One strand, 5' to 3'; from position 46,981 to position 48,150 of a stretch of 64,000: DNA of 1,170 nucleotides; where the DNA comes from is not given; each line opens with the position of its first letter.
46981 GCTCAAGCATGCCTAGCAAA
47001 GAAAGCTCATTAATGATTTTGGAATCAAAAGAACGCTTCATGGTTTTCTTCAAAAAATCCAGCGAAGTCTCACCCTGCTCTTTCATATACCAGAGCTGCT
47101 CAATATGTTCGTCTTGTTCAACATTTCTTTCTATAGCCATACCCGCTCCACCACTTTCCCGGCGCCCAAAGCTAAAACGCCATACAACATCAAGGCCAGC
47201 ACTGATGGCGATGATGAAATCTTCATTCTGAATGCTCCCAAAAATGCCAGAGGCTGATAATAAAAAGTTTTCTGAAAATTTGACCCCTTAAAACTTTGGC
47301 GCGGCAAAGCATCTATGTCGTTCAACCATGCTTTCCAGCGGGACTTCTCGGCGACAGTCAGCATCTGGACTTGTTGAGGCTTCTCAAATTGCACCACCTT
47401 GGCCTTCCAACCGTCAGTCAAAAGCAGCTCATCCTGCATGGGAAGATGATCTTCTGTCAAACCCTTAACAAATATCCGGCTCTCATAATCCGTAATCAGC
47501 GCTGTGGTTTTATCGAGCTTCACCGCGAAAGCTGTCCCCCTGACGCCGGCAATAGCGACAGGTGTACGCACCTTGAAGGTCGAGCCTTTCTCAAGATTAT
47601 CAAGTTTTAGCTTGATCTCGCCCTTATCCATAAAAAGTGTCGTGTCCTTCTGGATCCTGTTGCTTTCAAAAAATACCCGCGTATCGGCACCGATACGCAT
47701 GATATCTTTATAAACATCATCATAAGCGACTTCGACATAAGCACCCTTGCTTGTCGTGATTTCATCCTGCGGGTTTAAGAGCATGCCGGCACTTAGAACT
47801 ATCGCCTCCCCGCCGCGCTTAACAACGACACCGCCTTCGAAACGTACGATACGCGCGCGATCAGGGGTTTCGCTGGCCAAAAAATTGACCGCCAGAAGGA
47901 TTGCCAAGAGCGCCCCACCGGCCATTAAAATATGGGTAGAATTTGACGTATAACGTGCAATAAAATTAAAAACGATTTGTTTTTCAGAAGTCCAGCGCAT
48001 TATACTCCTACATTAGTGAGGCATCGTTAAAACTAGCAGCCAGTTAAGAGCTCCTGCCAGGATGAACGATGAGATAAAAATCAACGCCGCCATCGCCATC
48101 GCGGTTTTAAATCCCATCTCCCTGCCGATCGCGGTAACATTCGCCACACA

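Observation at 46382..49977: Cluster-embedded iron module: FeoB, a FecR-domain membrane protein and a DtxR-type regulator, with no separate feoA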

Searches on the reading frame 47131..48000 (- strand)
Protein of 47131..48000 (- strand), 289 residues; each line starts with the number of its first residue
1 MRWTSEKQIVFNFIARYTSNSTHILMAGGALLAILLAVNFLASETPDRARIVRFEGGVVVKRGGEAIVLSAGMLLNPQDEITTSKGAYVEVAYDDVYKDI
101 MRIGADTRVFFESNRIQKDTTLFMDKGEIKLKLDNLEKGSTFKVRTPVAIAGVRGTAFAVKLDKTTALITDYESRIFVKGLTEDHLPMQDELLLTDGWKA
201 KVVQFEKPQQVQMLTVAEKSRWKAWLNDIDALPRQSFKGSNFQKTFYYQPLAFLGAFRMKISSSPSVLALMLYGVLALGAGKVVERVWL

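Call 3: search_protein_families(library=pfam, proteins=[window:47131-48000:-], max_evalue=0.01)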
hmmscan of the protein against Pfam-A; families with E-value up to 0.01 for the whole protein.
window:47131-48000:- (289 aa): 1 family
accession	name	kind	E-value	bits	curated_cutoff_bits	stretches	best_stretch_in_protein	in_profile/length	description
PF04773.18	FecR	-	1.3e-11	45.2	24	1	79-169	1-89/97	FecR protein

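Call 4: search_protein_families(library=ncbifam, proteins=[window:47131-48000:-], max_evalue=0.01)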
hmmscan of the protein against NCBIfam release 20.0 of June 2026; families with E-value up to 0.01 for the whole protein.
window:47131-48000:- (289 aa): 4 families
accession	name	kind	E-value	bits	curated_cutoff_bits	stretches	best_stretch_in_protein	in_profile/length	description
NF047849.1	Lsa33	exception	1.3e-12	47.6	420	1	61-167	43-153/310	surface adhesin Lsa33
NF047876.1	Lsa19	exception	3.2e-08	33.5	250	1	69-166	29-122/182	adhesin Lsa19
NF033165.1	lipo_LipL45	exception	7.3e-08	31.8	350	1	71-164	63-158/391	lipoprotein LipL45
NF033682.1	retention_LapA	subfamily_domain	0.00013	22.2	50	1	58-114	14-68/145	retention module-containing protein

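Call 20: find_homologous_proteins(query=window:47131-48000:-, max_evalue=0.001)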
Query window:47131-48000:- (289 aa): 41 proteins with E <= 0.001 among 5866 candidates.
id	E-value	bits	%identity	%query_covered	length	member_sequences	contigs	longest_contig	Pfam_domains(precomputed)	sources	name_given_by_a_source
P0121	1.3e-185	633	100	100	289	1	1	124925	PF04773.19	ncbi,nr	ncbi:MAG: FecR domain-containing protein [Candidatus Omnitrophica bacterium]|nr:FecR domain-containi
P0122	8.8e-131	453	71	100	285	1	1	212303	PF04773.19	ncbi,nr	ncbi:MAG: FecR domain-containing protein [Candidatus Omnitrophica bacterium]|nr:FecR domain-containi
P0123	2.1e-124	432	70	100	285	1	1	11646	PF04773.19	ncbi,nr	ncbi:MAG: FecR domain-containing protein [Candidatus Omnitrophica bacterium]|nr:FecR domain-containi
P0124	3.1e-116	405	63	100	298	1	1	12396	PF04773.19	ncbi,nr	ncbi:MAG: FecR domain-containing protein [Candidatus Omnitrophica bacterium]|nr:FecR domain-containi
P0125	6.2e-106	372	63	94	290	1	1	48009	PF04773.19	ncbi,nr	ncbi:MAG: FecR domain-containing protein [Candidatus Omnitrophica bacterium]|nr:FecR domain-containi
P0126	1.0e-104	368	64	92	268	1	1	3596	PF04773.19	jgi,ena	-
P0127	4.5e-99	349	62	92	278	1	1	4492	PF04773.19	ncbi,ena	-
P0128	6.3e-99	349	61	94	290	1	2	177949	PF04773.19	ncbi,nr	ncbi:MAG: FecR domain-containing protein [Candidatus Omnitrophica bacterium]|nr:FecR domain-containi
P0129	8.3e-95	335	59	87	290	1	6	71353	PF04773.19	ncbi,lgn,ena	-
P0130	1.2e-92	328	57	88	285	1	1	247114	PF04773.19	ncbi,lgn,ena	ncbi:MAG: FecR family protein [Candidatus Omnitrophota bacterium]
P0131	1.1e-91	325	55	94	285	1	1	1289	PF04773.19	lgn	-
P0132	2.2e-91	324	58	91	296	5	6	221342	PF04773.19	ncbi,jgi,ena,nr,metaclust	ncbi:MAG: hypothetical protein A2Z81_02195 [Omnitrophica WOR_2 bacterium GWA2_45_18]|nr:MAG: hypothe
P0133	2.5e-91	324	56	94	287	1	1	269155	PF04773.19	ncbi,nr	ncbi:MAG: FecR domain-containing protein [Candidatus Omnitrophica bacterium]|nr:FecR domain-containi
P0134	1.1e-90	322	56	88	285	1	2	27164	PF04773.19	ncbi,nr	ncbi:MAG: FecR domain-containing protein [Candidatus Omnitrophica bacterium]|nr:FecR domain-containi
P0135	1.3e-89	318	54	95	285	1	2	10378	PF04773.19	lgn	-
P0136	2.1e-89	317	56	89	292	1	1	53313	PF04773.19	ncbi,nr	ncbi:MAG: FecR domain-containing protein [Candidatus Omnitrophica bacterium]|nr:FecR domain-containi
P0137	5.9e-88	313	56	94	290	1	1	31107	PF04773.19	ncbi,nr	ncbi:MAG: FecR domain-containing protein [Candidatus Omnitrophica bacterium]|nr:FecR domain-containi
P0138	2.2e-83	298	51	86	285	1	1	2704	PF04773.19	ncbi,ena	-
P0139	1.5e-75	272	49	99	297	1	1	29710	PF04773.19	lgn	-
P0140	2.8e-75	271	52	90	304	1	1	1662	PF04773.19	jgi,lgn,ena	-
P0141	3.5e-75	271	52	89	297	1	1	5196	PF04773.19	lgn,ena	-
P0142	3.6e-75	271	53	89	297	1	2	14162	PF04773.19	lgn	-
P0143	5.5e-75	270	49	92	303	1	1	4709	PF04773.19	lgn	-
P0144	4.2e-74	267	51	91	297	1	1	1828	PF04773.19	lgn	-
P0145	6.3e-74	267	49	92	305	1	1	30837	PF04773.19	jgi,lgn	jgi:hypothetical protein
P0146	9.9e-74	266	52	90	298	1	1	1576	PF04773.19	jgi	jgi:hypothetical protein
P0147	1.6e-73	265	48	91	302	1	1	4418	PF04773.19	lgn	-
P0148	3.0e-72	261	54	72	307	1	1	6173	PF04773.19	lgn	-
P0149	7.7e-72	260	46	93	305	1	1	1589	PF04773.19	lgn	-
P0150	6.5e-71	257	55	67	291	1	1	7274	PF04773.19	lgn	-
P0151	2.1e-70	255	49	83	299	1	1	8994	PF04773.19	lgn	-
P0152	5.4e-69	250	48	92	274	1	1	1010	PF04773.19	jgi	jgi:hypothetical protein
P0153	6.7e-67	244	47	93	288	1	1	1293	PF04773.19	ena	-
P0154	8.1e-67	243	45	98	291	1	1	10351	PF04773.19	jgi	jgi:hypothetical protein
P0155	1.5e-66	242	45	93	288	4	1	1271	PF04773.19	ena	-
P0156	1.9e-65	239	45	93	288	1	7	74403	PF04773.19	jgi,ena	-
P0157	3.0e-65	238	45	92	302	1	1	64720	PF04773.19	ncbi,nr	ncbi:MAG: FecR domain-containing protein [Candidatus Omnitrophica bacterium]|nr:FecR domain-containi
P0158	8.5e-65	237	46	92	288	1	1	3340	PF04773.19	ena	-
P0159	3.3e-62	228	43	90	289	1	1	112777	PF04773.19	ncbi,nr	ncbi:MAG: FecR domain-containing protein [Candidatus Omnitrophica bacterium]|nr:FecR domain-containi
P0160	2.8e-6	45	33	46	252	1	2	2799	PF04773.19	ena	-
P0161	5.4e-5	41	27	67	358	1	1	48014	PF04773.19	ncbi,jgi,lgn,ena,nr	ncbi:MAG: FecR family protein [Spirochaetia bacterium]|nr:FecR family protein [Spirochaetia bacteriu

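Call 21: find_encoding_contigs(protein=P0159, flank=10000, max_places=1)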
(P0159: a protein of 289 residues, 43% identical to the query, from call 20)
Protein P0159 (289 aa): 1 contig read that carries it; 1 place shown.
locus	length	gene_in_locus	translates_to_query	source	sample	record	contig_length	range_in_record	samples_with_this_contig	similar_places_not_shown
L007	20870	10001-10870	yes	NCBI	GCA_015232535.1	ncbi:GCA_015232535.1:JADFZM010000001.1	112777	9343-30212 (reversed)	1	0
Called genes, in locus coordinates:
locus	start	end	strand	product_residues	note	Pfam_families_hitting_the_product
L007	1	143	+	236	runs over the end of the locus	PF02579:Nitro_FeMo-Co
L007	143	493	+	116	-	-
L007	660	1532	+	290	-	PF12801:Fer4_5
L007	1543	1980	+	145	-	PF13180:PDZ_2, PF00595:PDZ, PF17820:PDZ_6 (weak)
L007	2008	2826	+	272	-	PF18509:MCR (weak)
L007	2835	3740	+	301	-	PF01545:Cation_efflux (faint)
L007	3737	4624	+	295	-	PF01545:Cation_efflux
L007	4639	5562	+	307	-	PF00989:PAS (weak), PF08448:PAS_4, PF13426:PAS_9 (weak)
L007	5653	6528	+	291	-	PF12787:EcsC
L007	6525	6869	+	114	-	-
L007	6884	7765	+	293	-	-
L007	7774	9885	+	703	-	PF01926:MMR_HSR1, PF02421:FeoB_N, PF07670:Gate, PF07664:FeoB_C (weak), PF07670:Gate (weak)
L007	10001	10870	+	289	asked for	PF04773:FecR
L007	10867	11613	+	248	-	PF02742:Fe_dep_repr_C, PF04023:FeoA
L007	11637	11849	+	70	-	-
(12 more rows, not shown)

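Call 22: find_encoding_contigs(protein=P0132, flank=10000, max_places=1)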
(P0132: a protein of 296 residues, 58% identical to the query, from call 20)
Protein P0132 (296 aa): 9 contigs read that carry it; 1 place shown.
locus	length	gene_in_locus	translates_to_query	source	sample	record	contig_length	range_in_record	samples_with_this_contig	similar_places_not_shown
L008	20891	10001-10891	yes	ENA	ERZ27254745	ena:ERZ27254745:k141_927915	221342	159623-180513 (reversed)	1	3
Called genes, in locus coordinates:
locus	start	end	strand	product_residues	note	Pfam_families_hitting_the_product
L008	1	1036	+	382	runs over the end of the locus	PF12812:PDZ_1 (faint), PF13180:PDZ_2 (faint), PF17820:PDZ_6 (faint), PF18509:MCR (weak)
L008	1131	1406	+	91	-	-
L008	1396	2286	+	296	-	PF01545:Cation_efflux, PF16916:ZT_dimer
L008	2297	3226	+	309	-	PF01545:Cation_efflux, PF16916:ZT_dimer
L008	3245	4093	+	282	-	PF13181:TPR_8 (weak), PF12895:ANAPC3, PF14559:TPR_19, PF13424:TPR_12, PF13414:TPR_11 (weak), PF14559:TPR_19, PF00515:TPR_1, PF13181:TPR_8, +13 more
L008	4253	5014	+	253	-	PF04011:LemA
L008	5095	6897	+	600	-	PF13180:PDZ_2 (weak), PF17820:PDZ_6 (weak), PF02040:ArsB, PF03600:CitMHS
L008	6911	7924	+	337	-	PF01925:TauE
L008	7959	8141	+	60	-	PF13396:PLDc_N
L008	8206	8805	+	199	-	PF13180:PDZ_2, PF17820:PDZ_6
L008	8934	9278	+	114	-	-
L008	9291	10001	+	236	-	-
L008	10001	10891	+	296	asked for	PF04773:FecR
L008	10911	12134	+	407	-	PF21581:SCD (faint), PF02985:HEAT (faint), PF13646:HEAT_2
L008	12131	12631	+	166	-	-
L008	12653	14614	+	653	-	PF13646:HEAT_2 (faint)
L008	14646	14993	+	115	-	-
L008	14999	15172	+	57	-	-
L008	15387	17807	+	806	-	PF03030:H_PPase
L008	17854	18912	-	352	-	PF02463:SMC_N (faint), PF00005:ABC_tran, PF13304:AAA_21 (weak), PF17850:CysA_C_terminal, PF12857:TOBE_3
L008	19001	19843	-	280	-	PF00528:BPD_transp_1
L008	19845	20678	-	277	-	PF00528:BPD_transp_1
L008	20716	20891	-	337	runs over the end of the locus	PF13531:SBP_bac_11, PF01547:SBP_bac_1, PF13416:SBP_bac_8 (weak), PF13343:SBP_bac_6 (weak)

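Call 69: predict_structure(alignment_id=A4)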
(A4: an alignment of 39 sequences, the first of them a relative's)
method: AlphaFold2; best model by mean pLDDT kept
length: 289 residues; sequences in the alignment: 39
mean_pLDDT: 80.8   pTM: 0.69
mean pLDDT of the five models: 80.8, 80.1, 79.6, 78.4, 78.0
residues with pLDDT >= 90: 135; 70-90: 77; 50-70: 57; < 50: 20
segments of 3 or more residues with pLDDT < 50: 1-3, 236-247
pLDDT, mean of each block of 10 residues (from residue 1): 62 63 78 77 67 96 93 90 97 87 96 74 95 84 94 87 95 89 95 93 93 95 92 61 48 54 64 70 50
secondary structure, 60 per line:
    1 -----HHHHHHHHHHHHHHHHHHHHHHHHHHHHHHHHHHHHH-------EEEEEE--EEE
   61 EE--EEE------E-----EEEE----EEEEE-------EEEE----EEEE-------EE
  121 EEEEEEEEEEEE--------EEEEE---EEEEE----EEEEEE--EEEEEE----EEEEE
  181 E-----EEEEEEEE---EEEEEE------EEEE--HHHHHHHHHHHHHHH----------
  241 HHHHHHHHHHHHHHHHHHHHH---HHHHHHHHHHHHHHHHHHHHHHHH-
elements in order: H6-42 E50-55 E58-62 E65-67 E80-83 E88-92 E100-103 E108-111 E119-132 E141-145 E149-153 E158-163 E166-171 E176-181 E187-194 E198-203 E210-213 H216-230 H241-261 H265-288

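Call 73: fold_search(model_id=the predicted structure, library=pdb)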
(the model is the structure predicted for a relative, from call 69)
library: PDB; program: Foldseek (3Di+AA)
matches with E <= 10: 605; with E <= 0.001: 4
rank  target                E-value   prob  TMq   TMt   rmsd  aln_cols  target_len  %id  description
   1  4m0n                  5.4e-07  1.00  0.40  0.54   3.2       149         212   18  Crystal structure of a putative anti-sigma factor (BDI_1681) from Parabacteroides distasonis ATCC 8503 at 1.65 A resolut (released 2013-10-16)
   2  6ovk_R                8.8e-07  1.00  0.42  0.56   2.8       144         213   15  Crystal Structure of the Pseudomonas capeferrum Anti-sigma Regulator PupR C-terminal Cell-surface Signaling Domain in  (released 2020-03-04)
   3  4m0h_B                1.6e-06  1.00  0.40  0.54   3.3       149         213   18  Crystal structure of a putative anti-sigma factor (BDI_1681) from Parabacteroides distasonis ATCC 8503 at 2.50 A resol (released 2013-10-16)
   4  4m0h_A                1.9e-06  1.00  0.40  0.52   3.5       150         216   17  Crystal structure of a putative anti-sigma factor (BDI_1681) from Parabacteroides distasonis ATCC 8503 at 2.50 A resol (released 2013-10-16)
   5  5ix9_MODEL_1_A        4.2e-02  1.00  0.19  0.68   1.9        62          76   24  Cell surface anchoring domain (released 2017-06-28)
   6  4d4p_G                9.0e-02  0.20  0.17  0.13  12.0       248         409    8  Crystal Structure of the Kti11 Kti13 heterodimer Spacegroup P65 (released 2015-01-14)
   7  3mvd_K                2.0e-01  0.07  0.15  0.12  13.8       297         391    8  Crystal structure of the chromatin factor RCC1 in complex with the nucleosome core particle (released 2010-08-25)
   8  4d4q_A                2.1e-01  0.14  0.16  0.15  12.2       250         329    8  Crystal Structure of Kti13/AtS1 (released 2015-01-14)
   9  7sej_A                2.1e-01  0.05  0.10  0.08  18.6       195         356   11  Structure-based design of prefusion-stabilized human metapneumovirus fusion proteins (released 2022-02-09)
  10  4c8s_A                2.6e-01  0.10  0.15  0.11  11.6       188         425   10  Crystal structure of the C-terminal region of yeast Ctf4 (released 2014-04-30)
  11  4c8s_C                2.6e-01  0.08  0.15  0.15  13.8       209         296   11  Crystal structure of the C-terminal region of yeast Ctf4 (released 2014-04-30)
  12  6f2p                  2.7e-01  0.09  0.14  0.05  18.1       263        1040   11  Structure of Paenibacillus xanthan lyase to 2.6 A resolution (released 2018-12-05)
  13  6ogd_B                2.7e-01  0.09  0.16  0.07  13.4       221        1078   10  Cryo-EM structure of YenTcA in its prepore state (released 2019-05-08)
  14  8bvq_B                2.9e-01  0.04  0.12  0.11  14.3       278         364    9  E. coli BAM complex (BamABCDE) bound to darobactin B (released 2023-05-24)
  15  9hhl_h                3.2e-01  0.08  0.15  0.12  17.0       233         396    6  Structure of Dynein-Dynactin-NuMA-LIS1 (released 2025-12-03)
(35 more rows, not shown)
